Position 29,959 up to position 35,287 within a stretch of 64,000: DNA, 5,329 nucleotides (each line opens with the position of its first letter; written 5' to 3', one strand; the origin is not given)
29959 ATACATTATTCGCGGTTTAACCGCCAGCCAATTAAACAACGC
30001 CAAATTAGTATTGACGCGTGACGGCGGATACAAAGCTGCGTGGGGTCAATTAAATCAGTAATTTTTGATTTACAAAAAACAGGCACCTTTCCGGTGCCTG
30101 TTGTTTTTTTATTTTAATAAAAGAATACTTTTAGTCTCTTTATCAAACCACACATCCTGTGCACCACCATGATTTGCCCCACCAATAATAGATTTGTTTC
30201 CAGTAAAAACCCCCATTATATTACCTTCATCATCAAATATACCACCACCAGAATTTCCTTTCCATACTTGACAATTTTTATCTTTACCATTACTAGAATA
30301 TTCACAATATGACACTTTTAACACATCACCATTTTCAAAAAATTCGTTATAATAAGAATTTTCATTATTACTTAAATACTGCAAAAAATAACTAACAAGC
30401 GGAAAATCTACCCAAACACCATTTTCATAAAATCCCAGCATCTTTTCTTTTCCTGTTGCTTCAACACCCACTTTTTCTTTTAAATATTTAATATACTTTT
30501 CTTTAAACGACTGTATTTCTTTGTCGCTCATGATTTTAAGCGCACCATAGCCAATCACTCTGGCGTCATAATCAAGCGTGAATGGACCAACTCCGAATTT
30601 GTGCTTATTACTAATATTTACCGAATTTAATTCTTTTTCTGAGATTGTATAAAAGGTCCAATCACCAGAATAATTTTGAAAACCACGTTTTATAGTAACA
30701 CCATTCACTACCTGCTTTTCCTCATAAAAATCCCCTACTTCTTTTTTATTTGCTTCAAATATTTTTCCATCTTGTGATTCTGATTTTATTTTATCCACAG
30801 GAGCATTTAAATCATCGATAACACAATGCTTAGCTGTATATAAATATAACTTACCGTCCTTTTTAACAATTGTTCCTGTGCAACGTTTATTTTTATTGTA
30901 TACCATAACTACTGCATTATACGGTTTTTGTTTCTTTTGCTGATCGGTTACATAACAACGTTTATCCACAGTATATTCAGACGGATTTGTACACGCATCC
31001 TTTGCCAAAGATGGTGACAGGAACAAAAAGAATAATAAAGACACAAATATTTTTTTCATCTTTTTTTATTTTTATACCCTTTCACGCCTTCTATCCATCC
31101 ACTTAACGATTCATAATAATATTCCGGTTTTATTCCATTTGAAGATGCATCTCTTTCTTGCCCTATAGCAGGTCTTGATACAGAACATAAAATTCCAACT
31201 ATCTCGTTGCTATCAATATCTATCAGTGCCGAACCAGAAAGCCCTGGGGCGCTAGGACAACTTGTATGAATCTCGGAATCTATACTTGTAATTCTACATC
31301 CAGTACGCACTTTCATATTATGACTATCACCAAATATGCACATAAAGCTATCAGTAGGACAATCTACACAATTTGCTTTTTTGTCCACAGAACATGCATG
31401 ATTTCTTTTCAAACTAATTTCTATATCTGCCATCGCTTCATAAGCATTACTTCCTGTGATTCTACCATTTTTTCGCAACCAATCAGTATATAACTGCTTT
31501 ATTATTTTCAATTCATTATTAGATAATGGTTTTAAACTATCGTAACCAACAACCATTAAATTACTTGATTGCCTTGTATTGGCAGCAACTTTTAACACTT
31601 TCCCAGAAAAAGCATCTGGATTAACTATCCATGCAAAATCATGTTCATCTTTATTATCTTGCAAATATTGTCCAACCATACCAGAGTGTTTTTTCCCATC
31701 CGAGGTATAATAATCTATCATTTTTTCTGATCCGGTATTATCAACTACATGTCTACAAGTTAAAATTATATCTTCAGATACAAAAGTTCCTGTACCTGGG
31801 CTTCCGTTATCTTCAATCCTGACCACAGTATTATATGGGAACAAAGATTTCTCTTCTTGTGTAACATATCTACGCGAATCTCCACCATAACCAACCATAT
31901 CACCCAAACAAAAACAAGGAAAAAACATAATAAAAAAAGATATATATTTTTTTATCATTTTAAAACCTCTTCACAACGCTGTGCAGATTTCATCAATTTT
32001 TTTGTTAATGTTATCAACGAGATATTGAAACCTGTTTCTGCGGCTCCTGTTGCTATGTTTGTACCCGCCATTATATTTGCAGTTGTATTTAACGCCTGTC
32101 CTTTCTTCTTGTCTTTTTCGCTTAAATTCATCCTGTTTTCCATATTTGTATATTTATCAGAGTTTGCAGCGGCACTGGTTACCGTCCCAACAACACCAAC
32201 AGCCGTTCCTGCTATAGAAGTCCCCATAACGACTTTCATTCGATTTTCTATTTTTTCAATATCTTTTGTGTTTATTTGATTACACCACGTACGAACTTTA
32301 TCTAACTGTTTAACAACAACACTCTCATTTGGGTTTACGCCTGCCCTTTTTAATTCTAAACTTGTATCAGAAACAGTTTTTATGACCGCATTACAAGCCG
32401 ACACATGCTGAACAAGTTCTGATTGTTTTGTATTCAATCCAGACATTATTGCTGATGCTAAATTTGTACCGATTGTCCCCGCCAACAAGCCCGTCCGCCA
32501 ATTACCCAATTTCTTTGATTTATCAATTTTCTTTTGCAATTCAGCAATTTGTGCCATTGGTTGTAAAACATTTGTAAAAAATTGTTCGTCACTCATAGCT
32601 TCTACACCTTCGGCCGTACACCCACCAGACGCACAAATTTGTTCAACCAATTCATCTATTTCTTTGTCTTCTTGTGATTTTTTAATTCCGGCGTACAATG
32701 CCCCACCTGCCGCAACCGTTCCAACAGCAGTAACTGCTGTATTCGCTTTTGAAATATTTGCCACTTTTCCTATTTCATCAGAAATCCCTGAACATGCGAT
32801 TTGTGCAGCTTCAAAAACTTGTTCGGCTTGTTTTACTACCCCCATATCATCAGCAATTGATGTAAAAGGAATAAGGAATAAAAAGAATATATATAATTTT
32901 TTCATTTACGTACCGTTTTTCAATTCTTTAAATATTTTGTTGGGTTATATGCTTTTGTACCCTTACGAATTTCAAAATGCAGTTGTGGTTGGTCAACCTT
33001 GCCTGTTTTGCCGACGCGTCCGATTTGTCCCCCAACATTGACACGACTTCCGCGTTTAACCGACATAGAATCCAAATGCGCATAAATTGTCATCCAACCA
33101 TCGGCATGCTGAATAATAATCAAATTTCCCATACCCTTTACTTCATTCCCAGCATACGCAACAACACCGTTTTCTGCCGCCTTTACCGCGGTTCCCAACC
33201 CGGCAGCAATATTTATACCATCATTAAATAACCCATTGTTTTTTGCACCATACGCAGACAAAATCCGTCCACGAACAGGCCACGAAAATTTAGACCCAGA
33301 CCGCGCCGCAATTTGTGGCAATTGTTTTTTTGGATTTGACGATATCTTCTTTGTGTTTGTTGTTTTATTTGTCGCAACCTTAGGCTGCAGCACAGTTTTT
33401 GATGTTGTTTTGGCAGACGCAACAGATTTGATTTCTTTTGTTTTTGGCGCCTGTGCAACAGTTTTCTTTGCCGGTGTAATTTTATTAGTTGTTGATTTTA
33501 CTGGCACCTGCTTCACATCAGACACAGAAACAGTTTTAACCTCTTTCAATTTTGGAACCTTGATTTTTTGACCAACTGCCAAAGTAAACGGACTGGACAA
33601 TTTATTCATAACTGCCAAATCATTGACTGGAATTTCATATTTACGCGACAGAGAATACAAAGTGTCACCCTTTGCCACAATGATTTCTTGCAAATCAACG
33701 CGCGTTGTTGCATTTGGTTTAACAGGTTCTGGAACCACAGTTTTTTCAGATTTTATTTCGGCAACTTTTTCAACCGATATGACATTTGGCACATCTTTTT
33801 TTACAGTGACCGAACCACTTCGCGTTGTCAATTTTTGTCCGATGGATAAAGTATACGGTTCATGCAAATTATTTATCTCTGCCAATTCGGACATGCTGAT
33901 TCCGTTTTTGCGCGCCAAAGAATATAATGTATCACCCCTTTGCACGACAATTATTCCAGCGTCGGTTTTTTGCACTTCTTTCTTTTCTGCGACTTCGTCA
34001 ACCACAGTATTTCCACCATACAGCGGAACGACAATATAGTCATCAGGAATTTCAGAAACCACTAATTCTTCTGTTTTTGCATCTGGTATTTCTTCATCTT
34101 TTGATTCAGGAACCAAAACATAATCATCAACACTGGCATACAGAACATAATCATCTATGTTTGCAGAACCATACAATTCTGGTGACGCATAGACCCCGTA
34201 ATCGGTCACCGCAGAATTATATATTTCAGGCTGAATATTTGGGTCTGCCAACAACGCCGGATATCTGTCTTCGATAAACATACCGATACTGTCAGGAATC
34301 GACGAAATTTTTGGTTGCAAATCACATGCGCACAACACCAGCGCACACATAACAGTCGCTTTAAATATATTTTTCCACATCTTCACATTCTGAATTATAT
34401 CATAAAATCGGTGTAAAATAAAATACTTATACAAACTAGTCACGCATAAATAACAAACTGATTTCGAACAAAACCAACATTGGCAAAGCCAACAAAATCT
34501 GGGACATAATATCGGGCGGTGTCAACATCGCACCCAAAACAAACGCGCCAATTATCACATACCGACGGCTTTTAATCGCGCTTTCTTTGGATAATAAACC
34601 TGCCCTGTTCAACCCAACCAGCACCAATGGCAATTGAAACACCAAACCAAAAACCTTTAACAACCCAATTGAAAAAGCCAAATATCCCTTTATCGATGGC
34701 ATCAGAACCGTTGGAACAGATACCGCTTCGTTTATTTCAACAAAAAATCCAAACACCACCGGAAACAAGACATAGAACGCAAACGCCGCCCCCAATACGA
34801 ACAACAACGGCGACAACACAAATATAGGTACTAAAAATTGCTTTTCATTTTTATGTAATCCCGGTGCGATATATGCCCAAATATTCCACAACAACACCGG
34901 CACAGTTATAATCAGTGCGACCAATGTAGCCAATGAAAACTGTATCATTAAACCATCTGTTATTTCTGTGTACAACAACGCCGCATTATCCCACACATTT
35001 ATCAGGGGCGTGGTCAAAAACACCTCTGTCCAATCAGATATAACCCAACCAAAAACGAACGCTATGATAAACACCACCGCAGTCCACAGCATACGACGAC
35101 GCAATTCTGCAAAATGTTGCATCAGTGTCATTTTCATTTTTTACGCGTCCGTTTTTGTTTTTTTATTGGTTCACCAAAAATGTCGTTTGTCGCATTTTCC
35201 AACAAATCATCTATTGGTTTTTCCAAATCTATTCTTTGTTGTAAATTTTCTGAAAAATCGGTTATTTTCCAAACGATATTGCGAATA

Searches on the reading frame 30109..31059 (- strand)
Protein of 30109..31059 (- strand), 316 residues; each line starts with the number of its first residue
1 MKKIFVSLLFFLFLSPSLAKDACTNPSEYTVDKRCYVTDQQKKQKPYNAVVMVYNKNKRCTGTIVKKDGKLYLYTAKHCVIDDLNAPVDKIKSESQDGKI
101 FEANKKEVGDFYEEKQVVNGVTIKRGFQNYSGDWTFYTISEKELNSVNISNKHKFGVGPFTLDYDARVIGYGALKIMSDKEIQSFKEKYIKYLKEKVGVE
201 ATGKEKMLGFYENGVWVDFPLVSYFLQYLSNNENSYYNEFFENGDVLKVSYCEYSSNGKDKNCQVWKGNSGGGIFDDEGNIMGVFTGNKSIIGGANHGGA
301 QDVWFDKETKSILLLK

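Call 3: search_protein_families(library=pfam, proteins=[window:30109-31059:-], max_evalue=1)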
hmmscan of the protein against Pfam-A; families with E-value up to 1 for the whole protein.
window:30109-31059:- (316 aa): 5 families
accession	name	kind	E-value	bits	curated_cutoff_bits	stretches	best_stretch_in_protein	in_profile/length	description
PF13365.12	Trypsin_2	-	4.5e-08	34.4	27.6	2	60-186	1-107/144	Trypsin-like peptidase domain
PF00089.32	Trypsin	-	5.1e-05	23.6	20.6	1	40-97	7-63/220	Trypsin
PF21428.2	Gp7_helical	-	0.074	13.4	27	0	223-240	27-44/47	Baseplate wedge protein gp7, helical domain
PF05579.19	Peptidase_S32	-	0.093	12.4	24.7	0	267-290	207-230/297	Equine arteritis virus serine endopeptidase S32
PF04659.18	Arch_fla_DE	-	0.21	12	21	1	188-233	21-64/96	Archaeal flagella protein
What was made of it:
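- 30109..31059 (-): Cargo3b, a second Sec-signal trypsin-like serine protease. Trypsin_2 34.4 bits (call 3).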

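Call 4: search_protein_families(library=ncbifam, proteins=[window:30109-31059:-], max_evalue=1)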
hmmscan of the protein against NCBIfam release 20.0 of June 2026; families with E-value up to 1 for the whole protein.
window:30109-31059:- (316 aa): 6 families
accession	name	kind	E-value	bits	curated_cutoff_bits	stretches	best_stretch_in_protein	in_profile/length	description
NF008147.1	PRK10898.1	equivalog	0.0033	16.6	408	1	28-104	36-117/352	outer membrane-stress sensor serine endopeptidase DegS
TIGR02038.1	protease_degS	equivalog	0.022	13.9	422.95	0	264-287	194-217/351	outer membrane-stress sensor serine endopeptidase DegS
NF033740.0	MarP_fam_protase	equivalog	0.026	13.6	250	1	264-285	330-351/390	MarP family serine protease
TIGR02037.1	degP_htrA_DO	subfamily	0.086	11.7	416.2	1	265-291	178-204/434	Do family serine endopeptidase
NF047968.1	SerProtHtrA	equivalog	0.21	10.9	470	0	265-287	210-232/357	serine protease HtrA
NF050055.1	SerProtHtrAMycob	equivalog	0.62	8.9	800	0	264-295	356-387/502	serine protease HtrA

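Call 91: search_protein_families(library=padloc, proteins=[window:30109-31059:-], max_evalue=0.01)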
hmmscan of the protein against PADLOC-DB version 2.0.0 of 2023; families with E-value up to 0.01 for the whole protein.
window:30109-31059:- (316 aa): 2 families
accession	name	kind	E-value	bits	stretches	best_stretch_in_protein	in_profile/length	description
PDLC02960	RT-Protease_XI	-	0.00051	17.1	0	257-286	455-484/506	single gene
PDLC02959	RT-Protease_XI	-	0.0078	13.2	0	253-286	454-487/510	single gene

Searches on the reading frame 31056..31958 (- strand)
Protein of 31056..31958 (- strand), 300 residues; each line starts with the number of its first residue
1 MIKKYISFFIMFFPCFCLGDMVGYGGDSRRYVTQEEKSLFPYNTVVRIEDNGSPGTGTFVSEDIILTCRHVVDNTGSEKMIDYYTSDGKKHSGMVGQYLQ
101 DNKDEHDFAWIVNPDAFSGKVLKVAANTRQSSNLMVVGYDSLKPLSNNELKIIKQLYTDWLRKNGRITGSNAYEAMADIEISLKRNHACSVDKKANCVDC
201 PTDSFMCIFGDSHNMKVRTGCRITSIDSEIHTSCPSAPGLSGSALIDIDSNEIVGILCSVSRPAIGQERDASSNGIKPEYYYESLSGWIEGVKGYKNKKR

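Call 3: search_protein_families(library=pfam, proteins=[window:31056-31958:-], max_evalue=1)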
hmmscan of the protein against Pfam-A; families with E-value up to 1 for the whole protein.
window:31056-31958:- (300 aa): 3 families
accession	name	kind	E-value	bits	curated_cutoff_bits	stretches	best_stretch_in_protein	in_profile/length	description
PF13365.12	Trypsin_2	-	1e-11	46.2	27.6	1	55-256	1-144/144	Trypsin-like peptidase domain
PF00089.32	Trypsin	-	0.00015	22.1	20.6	1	37-146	9-134/220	Trypsin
PF02955.21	GSH-S_ATP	-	0.0081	16.1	23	1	74-165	54-143/175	Prokaryotic glutathione synthetase, ATP-grasp domain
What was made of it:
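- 31056..31958 (-): Cargo3a, a Sec-signal trypsin-like serine protease that overlaps both neighbouring genes. Trypsin_2 46.2 bits (call 3).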

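Call 4: search_protein_families(library=ncbifam, proteins=[window:31056-31958:-], max_evalue=1)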
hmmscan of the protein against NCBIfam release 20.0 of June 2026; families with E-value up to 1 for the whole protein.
window:31056-31958:- (300 aa): 4 families
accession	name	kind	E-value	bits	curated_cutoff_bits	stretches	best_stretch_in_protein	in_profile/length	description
TIGR01380.1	glut_syn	equivalog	0.041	12.9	299.05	1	87-159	188-260/312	glutathione synthase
NF033740.0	MarP_fam_protase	equivalog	0.061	12.3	250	1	53-155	211-306/390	MarP family serine protease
TIGR02037.1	degP_htrA_DO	subfamily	0.13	11.2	416.2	0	51-92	58-97/434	Do family serine endopeptidase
NF041810.1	Avs1b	equivalog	0.16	9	1500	1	45-79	10-44/1931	AVAST type 1 anti-phage system protease Avs1b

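Call 91: search_protein_families(library=padloc, proteins=[window:31056-31958:-], max_evalue=0.01)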
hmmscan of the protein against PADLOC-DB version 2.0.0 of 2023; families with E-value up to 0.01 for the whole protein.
window:31056-31958:- (300 aa): 5 families
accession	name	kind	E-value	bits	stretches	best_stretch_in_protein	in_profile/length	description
PDLC03855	LmuA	-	8.7e-07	26.6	1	44-142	10-111/425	-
PDLC02959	RT-Protease_XI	-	6.8e-06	23.3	1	44-153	341-444/510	single gene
PDLC02960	RT-Protease_XI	-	1.1e-05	22.7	1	42-147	337-437/506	single gene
PDLC04593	PDC-M35A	-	2.2e-05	22.3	0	55-144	23-109/216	-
PDLC00169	HamA1|HamA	-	0.0017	14.9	1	54-140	28-113/483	DUF1837 domain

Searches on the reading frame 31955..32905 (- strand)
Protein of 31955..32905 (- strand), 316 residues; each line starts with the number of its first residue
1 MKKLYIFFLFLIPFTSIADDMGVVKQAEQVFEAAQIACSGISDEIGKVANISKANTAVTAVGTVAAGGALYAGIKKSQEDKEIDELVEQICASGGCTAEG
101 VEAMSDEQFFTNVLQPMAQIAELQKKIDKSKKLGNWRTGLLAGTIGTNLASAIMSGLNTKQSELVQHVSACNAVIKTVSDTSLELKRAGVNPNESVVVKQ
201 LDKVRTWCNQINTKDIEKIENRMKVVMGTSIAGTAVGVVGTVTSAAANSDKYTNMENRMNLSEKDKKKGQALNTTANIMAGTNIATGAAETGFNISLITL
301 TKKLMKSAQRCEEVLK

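Call 3: search_protein_families(library=pfam, proteins=[window:31955-32905:-], max_evalue=1)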
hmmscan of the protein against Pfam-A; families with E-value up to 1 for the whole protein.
window:31955-32905:- (316 aa): 1 family
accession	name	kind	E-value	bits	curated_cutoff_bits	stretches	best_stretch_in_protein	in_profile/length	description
PF14748.11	P5CR_dimer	-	1.8e-05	25.4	25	1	57-121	40-99/105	Pyrroline-5-carboxylate reductase dimerisation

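Call 4: search_protein_families(library=ncbifam, proteins=[window:31955-32905:-], max_evalue=1)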
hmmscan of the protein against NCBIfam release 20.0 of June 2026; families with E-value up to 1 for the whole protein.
window:31955-32905:- (316 aa): 1 family
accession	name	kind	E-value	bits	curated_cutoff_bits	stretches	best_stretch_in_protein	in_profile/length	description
TIGR00112.1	proC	equivalog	0.00088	19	196.75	1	75-117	213-253/263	pyrroline-5-carboxylate reductase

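Call 86: find_encoding_contigs(protein=window:31955-32905:-, flank=6000, max_places=6)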
Protein window:31955-32905:- (316 aa): no gene with exactly this product is on record in the collection.

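Call 91: search_protein_families(library=padloc, proteins=[window:31955-32905:-], max_evalue=0.01)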
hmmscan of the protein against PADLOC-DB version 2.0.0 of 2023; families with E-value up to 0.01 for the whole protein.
window:31955-32905:- (316 aa): 0 families

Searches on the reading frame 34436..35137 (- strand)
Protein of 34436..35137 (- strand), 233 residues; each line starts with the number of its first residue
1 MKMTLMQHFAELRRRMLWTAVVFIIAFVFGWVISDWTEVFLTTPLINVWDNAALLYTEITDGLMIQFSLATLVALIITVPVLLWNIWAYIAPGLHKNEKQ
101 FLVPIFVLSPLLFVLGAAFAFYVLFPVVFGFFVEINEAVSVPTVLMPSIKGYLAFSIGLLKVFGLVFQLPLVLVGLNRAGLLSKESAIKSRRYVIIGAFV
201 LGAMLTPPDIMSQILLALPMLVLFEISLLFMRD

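Call 85: find_encoding_contigs(protein=window:34436-35137:-, flank=8000, max_places=8)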
Protein window:34436-35137:- (233 aa): no gene with exactly this product is on record in the collection.
